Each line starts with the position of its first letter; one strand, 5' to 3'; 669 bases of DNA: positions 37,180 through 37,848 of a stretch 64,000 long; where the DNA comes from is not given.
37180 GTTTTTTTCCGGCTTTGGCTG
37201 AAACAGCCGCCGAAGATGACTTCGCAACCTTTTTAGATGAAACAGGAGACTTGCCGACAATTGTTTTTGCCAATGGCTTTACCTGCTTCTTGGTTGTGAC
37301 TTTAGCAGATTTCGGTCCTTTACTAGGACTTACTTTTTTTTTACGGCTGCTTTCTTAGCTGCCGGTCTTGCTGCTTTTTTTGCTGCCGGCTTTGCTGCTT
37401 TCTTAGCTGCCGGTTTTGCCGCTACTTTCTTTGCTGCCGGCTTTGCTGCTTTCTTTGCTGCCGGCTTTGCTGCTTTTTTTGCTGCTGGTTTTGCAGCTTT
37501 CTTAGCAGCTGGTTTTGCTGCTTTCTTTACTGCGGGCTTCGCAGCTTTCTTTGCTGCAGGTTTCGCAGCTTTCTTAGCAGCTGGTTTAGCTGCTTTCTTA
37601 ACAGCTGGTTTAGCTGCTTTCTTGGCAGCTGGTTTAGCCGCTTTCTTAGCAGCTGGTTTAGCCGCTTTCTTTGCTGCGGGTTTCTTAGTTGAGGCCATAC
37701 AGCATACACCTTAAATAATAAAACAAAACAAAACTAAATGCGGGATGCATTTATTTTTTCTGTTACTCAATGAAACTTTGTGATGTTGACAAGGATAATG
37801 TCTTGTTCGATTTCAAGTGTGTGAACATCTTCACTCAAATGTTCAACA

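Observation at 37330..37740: Histone H1/AlgP-like protein built from about 13 perfect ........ repeats, inserted into the ileS-dksA-lspA locus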

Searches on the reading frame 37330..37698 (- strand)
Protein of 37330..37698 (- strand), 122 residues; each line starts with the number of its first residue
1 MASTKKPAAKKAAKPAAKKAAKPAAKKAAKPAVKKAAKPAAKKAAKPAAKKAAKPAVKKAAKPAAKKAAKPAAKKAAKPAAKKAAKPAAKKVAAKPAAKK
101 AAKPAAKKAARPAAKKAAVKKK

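Call 6: search_protein_families(library=pfam, proteins=[window:37330-37698:-], max_evalue=0.01)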
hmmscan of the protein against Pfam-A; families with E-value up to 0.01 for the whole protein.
window:37330-37698:- (122 aa): 2 families
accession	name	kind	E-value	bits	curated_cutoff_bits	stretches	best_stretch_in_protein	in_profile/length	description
PF02389.20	Cornifin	-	2.2e-05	25.1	34.8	1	3-92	20-109/135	Cornifin (SPRR) family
PF16086.11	DUF4816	-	8.6e-05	22.8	29.4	0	4-31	15-42/43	Domain of unknown function (DUF4816)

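Call 7: search_protein_families(library=ncbifam, proteins=[window:37330-37698:-], max_evalue=0.01)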
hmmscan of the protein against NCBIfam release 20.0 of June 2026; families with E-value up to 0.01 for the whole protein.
window:37330-37698:- (122 aa): 0 families

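Call 10: find_encoding_contigs(protein=window:37330-37698:-, flank=6000, max_places=8)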
Protein window:37330-37698:- (122 aa): 1 contig read that carries it; 1 place shown.
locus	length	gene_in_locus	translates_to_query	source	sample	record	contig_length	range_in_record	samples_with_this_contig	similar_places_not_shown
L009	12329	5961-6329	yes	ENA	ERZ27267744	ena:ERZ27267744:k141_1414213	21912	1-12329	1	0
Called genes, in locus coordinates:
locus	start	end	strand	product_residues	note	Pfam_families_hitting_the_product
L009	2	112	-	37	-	?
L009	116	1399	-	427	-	-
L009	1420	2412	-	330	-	PF00294:PfkB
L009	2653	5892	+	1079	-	PF00133:tRNA-synt_1, PF09334:tRNA-synt_1g, PF08264:Anticodon_1, PF19302:DUF5915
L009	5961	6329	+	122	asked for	-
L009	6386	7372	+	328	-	-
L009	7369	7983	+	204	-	PF01252:Peptidase_A8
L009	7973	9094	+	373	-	PF01479:S4 (weak), PF00849:PseudoU_synth_2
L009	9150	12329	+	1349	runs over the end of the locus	PF19081:Ig_7 (weak)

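Call 70: find_homologous_proteins(query=window:37330-37698:-, max_evalue=0.00001)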
Query window:37330-37698:- (122 aa): 12 proteins with E <= 0.00001 among 8000 candidates.
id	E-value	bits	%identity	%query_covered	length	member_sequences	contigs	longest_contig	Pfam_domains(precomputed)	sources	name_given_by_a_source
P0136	2.5e-12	65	-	-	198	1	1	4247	PF01196.25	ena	-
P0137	9.9e-10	56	-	-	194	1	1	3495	PF01196.25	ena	-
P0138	5.5e-8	51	-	-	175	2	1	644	PF07411.18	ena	-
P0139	7.4e-8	50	-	-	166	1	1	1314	PF01196.25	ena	-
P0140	7.6e-8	50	-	-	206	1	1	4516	-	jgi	jgi:hypothetical protein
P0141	1.6e-7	49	-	-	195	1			-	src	-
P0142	2.7e-7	49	69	26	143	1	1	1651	PF00831.29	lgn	-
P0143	1.0e-6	47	-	-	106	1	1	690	-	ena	-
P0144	4.0e-6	45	-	-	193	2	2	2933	PF07411.18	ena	-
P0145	4.6e-6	45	-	-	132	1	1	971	-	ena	-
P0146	7.6e-6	44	-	-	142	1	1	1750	PF00327.26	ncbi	-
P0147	8.4e-6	44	-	-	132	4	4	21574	PF02201.24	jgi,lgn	jgi:chromatin remodeling complex protein RSC6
